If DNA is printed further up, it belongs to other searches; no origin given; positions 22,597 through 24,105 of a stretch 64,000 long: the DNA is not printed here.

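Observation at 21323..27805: GDP-sugar module: Gmd and Gmm feeding a C-methyltransferase, aminotransferase and two cupin isomerases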

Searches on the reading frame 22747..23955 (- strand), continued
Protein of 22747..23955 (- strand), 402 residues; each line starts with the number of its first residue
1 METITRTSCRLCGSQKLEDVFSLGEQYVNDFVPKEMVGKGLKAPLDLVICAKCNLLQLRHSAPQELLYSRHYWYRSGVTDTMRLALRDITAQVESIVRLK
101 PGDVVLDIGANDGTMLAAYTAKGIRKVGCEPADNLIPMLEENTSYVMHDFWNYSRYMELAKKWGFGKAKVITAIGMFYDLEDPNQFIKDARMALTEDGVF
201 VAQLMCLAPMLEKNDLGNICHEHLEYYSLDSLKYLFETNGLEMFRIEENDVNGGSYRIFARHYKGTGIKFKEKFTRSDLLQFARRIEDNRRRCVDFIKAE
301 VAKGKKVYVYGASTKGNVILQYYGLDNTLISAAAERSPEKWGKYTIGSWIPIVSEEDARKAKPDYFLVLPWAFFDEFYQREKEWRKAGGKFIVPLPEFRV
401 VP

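Call 36: search_protein_families(library=pfam, proteins=[L002:3791-4498:+, L010:9022-9969:+, L014:7915-8841:+, L014:8857-9978:+, L002:6439-7539:+, L001:3639-4895:+, L039:12607-13809:+, L010:6175-7467:+, L010:5319-6173:+, L006:6018-6632:+], max_evalue=0.0001)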
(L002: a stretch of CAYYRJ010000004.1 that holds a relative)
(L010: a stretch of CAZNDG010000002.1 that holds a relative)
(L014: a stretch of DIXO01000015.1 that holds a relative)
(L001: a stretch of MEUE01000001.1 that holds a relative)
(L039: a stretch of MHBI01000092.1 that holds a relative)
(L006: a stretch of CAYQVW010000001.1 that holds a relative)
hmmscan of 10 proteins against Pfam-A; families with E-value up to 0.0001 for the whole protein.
L002:3791-4498:+ (235 aa): 2 families
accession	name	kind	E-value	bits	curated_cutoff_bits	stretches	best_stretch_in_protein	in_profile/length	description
PF00535.33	Glycos_transf_2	-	2.6e-28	99.5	23.3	1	4-176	1-167/168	Glycosyl transferase family 2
PF13641.12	Glyco_tranf_2_3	-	5.6e-05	23.7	27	1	3-109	3-106/230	Glycosyltransferase like family 2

L010:9022-9969:+ (315 aa): 2 families
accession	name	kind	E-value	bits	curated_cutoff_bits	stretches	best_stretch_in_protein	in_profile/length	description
PF05050.19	Methyltransf_21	-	6.7e-20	72.3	22.7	1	108-278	1-172/173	Methyltransferase FkbM domain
PF02475.24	TRM5-TYW2_MTfase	-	2.8e-08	34.3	28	1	79-156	13-89/164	TRM5/TYW2 methyltransferase domain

L014:7915-8841:+ (308 aa): 7 families
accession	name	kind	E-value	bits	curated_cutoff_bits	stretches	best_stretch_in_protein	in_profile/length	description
PF08241.18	Methyltransf_11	-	2.1e-22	80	21.2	1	89-183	1-94/95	Methyltransferase domain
PF13649.12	Methyltransf_25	-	1.8e-19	70.7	27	1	89-180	2-97/97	Methyltransferase domain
PF13847.12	Methyltransf_31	-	6.2e-15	55.6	27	1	85-188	4-113/145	Methyltransferase domain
PF08242.18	Methyltransf_12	-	3.4e-12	47.4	30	1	89-182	1-98/98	Methyltransferase domain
PF13489.12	Methyltransf_23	-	2.3e-10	40.9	27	1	76-189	14-121/164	Methyltransferase domain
PF01209.24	Ubie_methyltran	-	1.5e-09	38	20.1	1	81-183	44-150/233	ubiE/COQ5 methyltransferase family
PF03848.20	TehB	-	2.7e-05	24.1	20.4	1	86-181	32-129/193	Tellurite resistance protein TehB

L014:8857-9978:+ (373 aa): 4 families
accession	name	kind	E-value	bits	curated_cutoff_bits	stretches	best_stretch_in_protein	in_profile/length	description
PF00534.26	Glycos_transf_1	-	1.3e-17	64.3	26.4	1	198-353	15-172/172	Glycosyl transferases group 1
PF13692.12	Glyco_trans_1_4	-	3.5e-14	53.7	27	1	199-337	2-140/142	Glycosyl transferases group 1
PF13439.12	Glyco_transf_4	-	5.4e-12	46.5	28.5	1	15-174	2-166/170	Glycosyltransferase Family 4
PF13579.12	Glyco_trans_4_4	-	9.1e-05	23.3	29.7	0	15-171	1-156/158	Glycosyl transferase 4-like domain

L002:6439-7539:+ (366 aa): 1 family
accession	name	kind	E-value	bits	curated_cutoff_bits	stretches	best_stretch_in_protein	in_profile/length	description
PF13578.12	Methyltransf_24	-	4e-10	41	26.3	1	187-292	1-105/105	Methyltransferase domain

L001:3639-4895:+ (418 aa): 1 family
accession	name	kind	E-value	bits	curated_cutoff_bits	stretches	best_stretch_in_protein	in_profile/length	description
PF04932.20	Wzy_C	-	1.8e-12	47.7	31.7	1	207-345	3-149/149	O-Antigen ligase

L039:12607-13809:+ (400 aa): 2 families
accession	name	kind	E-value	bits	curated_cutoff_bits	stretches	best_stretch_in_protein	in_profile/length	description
PF00534.26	Glycos_transf_1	-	1.7e-25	90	26.4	1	214-375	15-171/172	Glycosyl transferases group 1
PF13692.12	Glyco_trans_1_4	-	2.4e-16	60.7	27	1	215-362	2-142/142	Glycosyl transferases group 1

L010:6175-7467:+ (430 aa): 3 families
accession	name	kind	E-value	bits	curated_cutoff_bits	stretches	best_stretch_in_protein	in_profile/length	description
PF00005.33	ABC_tran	-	1.5e-22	81.1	25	1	61-192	1-135/137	ABC transporter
PF14524.12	Wzt_C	-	2.9e-07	31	30.4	1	277-397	5-131/143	Wzt C-terminal domain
PF13304.12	AAA_21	-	9.2e-05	23.1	27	0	74-94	2-22/304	AAA domain, putative AbiEii toxin, Type IV TA system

L010:5319-6173:+ (284 aa): 2 families
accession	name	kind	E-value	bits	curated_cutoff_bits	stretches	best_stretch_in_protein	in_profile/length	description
PF01061.29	ABC2_membrane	-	1.2e-21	77.7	26.9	1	34-244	3-210/211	ABC-2 type transporter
PF12698.13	ABC2_membrane_3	-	2.1e-07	30.8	31.6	1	127-270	203-345/347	ABC-2 family transporter protein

L006:6018-6632:+ (204 aa): 4 families
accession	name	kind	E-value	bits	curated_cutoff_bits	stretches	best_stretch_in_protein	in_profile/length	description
PF01583.26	APS_kinase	-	3.8e-69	232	21.1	1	28-177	1-151/152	Adenylylsulphate kinase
PF13671.12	AAA_33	-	4.6e-07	30.7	27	1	31-143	1-114/143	AAA domain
PF01656.29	CbiA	-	5.3e-06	26.8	25.4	1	36-98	6-66/125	CobQ/CobB/MinD/ParA nucleotide binding domain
PF13238.12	AAA_18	-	3.6e-05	24.7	29.4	1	32-74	1-34/128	AAA domain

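Call 51: search_dna_similar(query=window:22747-23955:-, collection=plasmids, mode=protein, max_rows=15)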
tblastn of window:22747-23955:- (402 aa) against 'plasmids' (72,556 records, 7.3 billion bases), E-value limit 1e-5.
Records with a match: 171; places in all: 200; records where one place covers at least 80% of the query: 170.
Best place of each record, by identity: <60% 171.
By first word of the organism name: Sinorhizobium 58; Streptomyces 21; Rhizobium 11; Bacillus 10; Leisingera 9; Roseibium 6; Brachyspira 6; Shinella 6; Ensifer 5; Azospirillum 4; and 23 more.
By predicted mobility (MOB-suite, as given by PLSDB): non-mobilizable 104; mobilizable 60; conjugative 7.
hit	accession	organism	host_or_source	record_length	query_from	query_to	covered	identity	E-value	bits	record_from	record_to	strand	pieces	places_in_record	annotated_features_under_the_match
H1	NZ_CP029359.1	Azospirillum thermophilum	cell culture,hot spring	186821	6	401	99%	40.2%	1e-81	280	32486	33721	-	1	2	class I SAM-dependent methyltransferase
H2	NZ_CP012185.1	Pseudonocardia sp. EC080619-01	Apterostigma dentigerum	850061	1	401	100%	38.2%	2e-81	279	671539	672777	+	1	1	class I SAM-dependent methyltransferase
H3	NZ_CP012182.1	Pseudonocardia sp. EC080610-09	Apterostigma dentigerum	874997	1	401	100%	38.2%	2e-81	279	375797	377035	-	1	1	class I SAM-dependent methyltransferase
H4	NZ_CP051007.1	Streptomyces griseofuscus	-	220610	7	401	98%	37.9%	2e-74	259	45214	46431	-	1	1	class I SAM-dependent methyltransferase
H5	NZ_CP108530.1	Streptomyces sp. NBC_01224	-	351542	2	401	100%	36.7%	2e-77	267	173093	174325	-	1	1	class I SAM-dependent methyltransferase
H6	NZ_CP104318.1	Streptomyces angustmyceticus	whole organism,soil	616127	2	401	100%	36.6%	1e-75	262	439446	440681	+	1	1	class I SAM-dependent methyltransferase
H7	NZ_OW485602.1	Rhodovastum atsumiense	-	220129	9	401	98%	36.9%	3e-74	258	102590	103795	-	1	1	class I SAM-dependent methyltransferase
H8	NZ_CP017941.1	Phyllobacterium zundukense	Oxytropis triphylla,cell culture,root ...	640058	8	401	98%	36.8%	2e-76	265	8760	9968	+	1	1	class I SAM-dependent methyltransferase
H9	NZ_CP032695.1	Rhizobium jaguaris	Calliandra grandiflora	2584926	7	401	98%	35.9%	2e-78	271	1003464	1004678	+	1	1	none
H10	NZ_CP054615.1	Azospirillum oryzae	cell culture,soil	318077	7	391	96%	36.4%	3e-73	255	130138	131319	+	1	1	class I SAM-dependent methyltransferase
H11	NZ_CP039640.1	Azospirillum sp. TSH100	soil,soil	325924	9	391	95%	35.5%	3e-70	247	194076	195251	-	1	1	class I SAM-dependent methyltransferase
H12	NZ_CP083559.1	Leisingera sp. S132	-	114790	7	402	99%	32.3%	2e-53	198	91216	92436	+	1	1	class I SAM-dependent methyltransferase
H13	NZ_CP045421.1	Palleronia sp. THAF1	pure culture,Surface of a polyethylene ...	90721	7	401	98%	31.3%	4e-54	200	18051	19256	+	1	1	class I SAM-dependent methyltransferase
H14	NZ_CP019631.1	Roseibium algicola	Rhodosorus marinus,cell culture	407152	6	402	99%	30.7%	1e-51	193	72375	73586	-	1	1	class I SAM-dependent methyltransferase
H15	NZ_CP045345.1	Labrenzia sp. THAF187b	pure culture,Surface of a polyethylene ...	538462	6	402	99%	30.4%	6e-51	191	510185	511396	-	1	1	class I SAM-dependent methyltransferase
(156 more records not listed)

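Call 52: search_dna_similar(query=window:22747-23955:-, collection=phages, mode=protein, max_rows=10)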
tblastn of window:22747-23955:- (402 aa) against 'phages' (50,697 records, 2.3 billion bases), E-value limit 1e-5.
Records with a match: 8; places in all: 10; records where one place covers at least 80% of the query: 6.
Best place of each record, by identity: <60% 8.
By first word of the organism name: uncultured 4; Bacteriophage 3; Synechococcus 1.
By host as written in the record: - 7; Synechococcus sp. 1.
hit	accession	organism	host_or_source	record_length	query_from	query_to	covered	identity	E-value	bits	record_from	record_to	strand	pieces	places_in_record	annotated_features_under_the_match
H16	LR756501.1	uncultured phage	metagenomic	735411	17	401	96%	40.7%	5e-87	294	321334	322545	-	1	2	record has no annotation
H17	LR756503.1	uncultured phage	metagenomic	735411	17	401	96%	40.7%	5e-87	294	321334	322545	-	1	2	record has no annotation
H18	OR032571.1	Synechococcus phage DSL-LC02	Synechococcus sp.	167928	9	401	98%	31.9%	2e-58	211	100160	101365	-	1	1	methyltransferase domain-containing protein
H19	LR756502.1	uncultured phage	metagenomic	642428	6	392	96%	25.6%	2e-41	162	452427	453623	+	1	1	record has no annotation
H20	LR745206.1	uncultured phage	metagenomic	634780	6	399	98%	24.6%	2e-28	124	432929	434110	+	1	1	record has no annotation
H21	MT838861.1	Bacteriophage sp.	human fecal samples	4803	34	377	86%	24.6%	8e-11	70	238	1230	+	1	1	record has no annotation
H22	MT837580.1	Bacteriophage sp.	human fecal samples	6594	119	402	71%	23.9%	1e-11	72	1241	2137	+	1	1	record has no annotation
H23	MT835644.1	Bacteriophage sp.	human fecal samples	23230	3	191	47%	26.4%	6e-7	58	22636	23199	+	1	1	record has no annotation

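Call 53: get_annotated_region(hit=H1, flank=8000)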
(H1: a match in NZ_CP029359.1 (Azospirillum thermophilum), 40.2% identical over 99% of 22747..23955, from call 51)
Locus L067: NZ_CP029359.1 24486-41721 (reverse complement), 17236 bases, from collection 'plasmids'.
description: Azospirillum thermophilum strain CFH 70021 plasmid unnamed4
organism: Azospirillum thermophilum (NCBI taxid 2202148)
taxonomy: Bacteria; Pseudomonadota; Alphaproteobacteria; Rhodospirillales; Azospirillaceae; Azospirillum; Azospirillum thermophilum
host: -; source: cell culture,hot spring; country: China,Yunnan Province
typing (MOB-suite, as given by PLSDB): non-mobilizable
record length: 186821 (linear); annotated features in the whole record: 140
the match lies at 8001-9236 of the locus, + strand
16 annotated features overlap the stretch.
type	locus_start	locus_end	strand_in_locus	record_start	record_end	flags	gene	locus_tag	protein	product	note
CDS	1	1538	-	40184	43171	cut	-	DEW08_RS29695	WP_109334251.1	glycosyltransferase family 1 protein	-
CDS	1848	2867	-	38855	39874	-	galE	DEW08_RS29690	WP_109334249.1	UDP-glucose 4-epimerase GalE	GO:0006012 - galactose metabolic process [Evidence IEA]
CDS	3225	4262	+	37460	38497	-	-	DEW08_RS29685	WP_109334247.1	lysylphosphatidylglycerol synthase transmembrane domain-containing protein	-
CDS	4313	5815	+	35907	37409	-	-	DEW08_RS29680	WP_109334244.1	glycosyltransferase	-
CDS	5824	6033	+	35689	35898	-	-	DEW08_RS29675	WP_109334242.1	hypothetical protein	-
CDS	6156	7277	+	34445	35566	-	-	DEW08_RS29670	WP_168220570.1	glycosyltransferase family 4 protein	-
CDS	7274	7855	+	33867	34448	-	-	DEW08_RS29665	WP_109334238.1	hypothetical protein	-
CDS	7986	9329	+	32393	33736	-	-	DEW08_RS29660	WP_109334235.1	class I SAM-dependent methyltransferase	-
CDS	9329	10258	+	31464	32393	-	-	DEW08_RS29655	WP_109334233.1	GDP-mannose 4,6-dehydratase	-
CDS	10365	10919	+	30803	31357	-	rfbC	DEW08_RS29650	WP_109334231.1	dTDP-4-dehydrorhamnose 3,5-epimerase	GO:0019305 - dTDP-rhamnose biosynthetic process [Evidence IEA]; GO:0009243 - O antigen biosynthetic process [Evidence ...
CDS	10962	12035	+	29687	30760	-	rfbB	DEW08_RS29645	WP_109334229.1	dTDP-glucose 4,6-dehydratase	GO:0019305 - dTDP-rhamnose biosynthetic process [Evidence IEA]; GO:0009243 - O antigen biosynthetic process [Evidence ...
CDS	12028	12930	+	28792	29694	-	rfbD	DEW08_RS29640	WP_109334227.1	dTDP-4-dehydrorhamnose reductase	GO:0019305 - dTDP-rhamnose biosynthetic process [Evidence IEA]; GO:0009243 - O antigen biosynthetic process [Evidence ...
CDS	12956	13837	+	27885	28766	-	rfbA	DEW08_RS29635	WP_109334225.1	glucose-1-phosphate thymidylyltransferase RfbA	GO:0019305 - dTDP-rhamnose biosynthetic process [Evidence IEA]; GO:0009243 - O antigen biosynthetic process [Evidence ...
CDS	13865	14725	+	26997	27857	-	-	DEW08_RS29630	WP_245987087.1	GNAT family N-acetyltransferase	-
CDS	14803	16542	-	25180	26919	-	-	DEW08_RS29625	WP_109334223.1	tetratricopeptide repeat protein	-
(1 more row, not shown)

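Call 54: get_annotated_region(hit=H8, flank=8000)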
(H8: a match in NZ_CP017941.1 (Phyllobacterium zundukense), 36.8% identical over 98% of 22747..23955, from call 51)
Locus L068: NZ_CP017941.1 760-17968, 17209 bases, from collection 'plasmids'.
description: Phyllobacterium zundukense strain Tri-48 plasmid unnamed1, complete sequence
organism: Phyllobacterium zundukense (NCBI taxid 1867719)
taxonomy: Bacteria; Pseudomonadota; Alphaproteobacteria; Hyphomicrobiales; Phyllobacteriaceae; Phyllobacterium; Phyllobacterium zundukense
host: -; source: Oxytropis triphylla,cell culture,root nodule; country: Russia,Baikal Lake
typing (MOB-suite, as given by PLSDB): non-mobilizable
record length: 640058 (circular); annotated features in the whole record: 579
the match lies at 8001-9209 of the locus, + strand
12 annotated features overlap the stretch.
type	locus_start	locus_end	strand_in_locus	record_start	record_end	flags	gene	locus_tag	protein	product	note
CDS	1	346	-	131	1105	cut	-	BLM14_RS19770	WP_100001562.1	GDP-mannose 4,6-dehydratase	GO:0042351 - 'de novo' GDP-L-fucose biosynthetic process [Evidence IEA]; GO:0019673 - GDP-mannose metabolic process ...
CDS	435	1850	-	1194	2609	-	-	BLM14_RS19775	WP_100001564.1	mannose-1-phosphate guanylyltransferase/mannose-6-phosphate isomerase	GO:0009103 - lipopolysaccharide biosynthetic process [Evidence IEA]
CDS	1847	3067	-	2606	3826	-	-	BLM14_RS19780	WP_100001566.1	phosphomannomutase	-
CDS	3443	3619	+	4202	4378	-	-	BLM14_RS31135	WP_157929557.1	hypothetical protein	-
CDS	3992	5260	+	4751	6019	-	-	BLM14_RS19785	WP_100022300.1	glycosyltransferase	-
CDS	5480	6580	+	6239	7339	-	-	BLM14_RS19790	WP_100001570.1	rhamnan synthesis F family protein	-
CDS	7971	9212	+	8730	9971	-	-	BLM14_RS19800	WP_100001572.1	class I SAM-dependent methyltransferase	-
CDS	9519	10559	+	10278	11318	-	-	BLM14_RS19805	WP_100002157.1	IS110 family transposase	-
CDS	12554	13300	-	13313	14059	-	-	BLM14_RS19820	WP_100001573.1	ABC transporter ATP-binding protein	-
CDS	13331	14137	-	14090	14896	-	-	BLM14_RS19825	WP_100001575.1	ABC transporter permease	-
CDS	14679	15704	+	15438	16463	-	-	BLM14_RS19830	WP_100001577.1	hypothetical protein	-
CDS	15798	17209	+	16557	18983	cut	-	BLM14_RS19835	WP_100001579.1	glycosyltransferase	-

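Call 68: find_related_loci(query=window:22747-23955:-, collection=viral_contigs, flank=6000)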
Query window:22747-23955:- (402 aa) in viral_contigs; peptide patterns used: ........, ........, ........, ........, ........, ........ (x = any residue, [..] = any of these).
16 stretches matched a pattern; 9 encode a relative of the query (tblastn E <= 1e-3); 9 distinct loci.
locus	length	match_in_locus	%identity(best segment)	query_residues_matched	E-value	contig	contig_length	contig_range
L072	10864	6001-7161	44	9-397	3e-97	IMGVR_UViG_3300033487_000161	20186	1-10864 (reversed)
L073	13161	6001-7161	43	9-397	3e-96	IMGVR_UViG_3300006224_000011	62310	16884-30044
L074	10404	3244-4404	43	9-397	3e-96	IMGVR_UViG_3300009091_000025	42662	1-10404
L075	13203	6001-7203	41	1-401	8e-95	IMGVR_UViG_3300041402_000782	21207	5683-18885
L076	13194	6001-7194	41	4-401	9e-93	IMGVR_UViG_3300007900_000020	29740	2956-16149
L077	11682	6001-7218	39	1-401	2e-82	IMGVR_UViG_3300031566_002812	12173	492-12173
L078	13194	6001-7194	41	4-401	9e-93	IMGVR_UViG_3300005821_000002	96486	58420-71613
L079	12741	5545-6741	38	9-401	2e-78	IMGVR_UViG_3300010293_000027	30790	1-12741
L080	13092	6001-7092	29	8-399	6e-36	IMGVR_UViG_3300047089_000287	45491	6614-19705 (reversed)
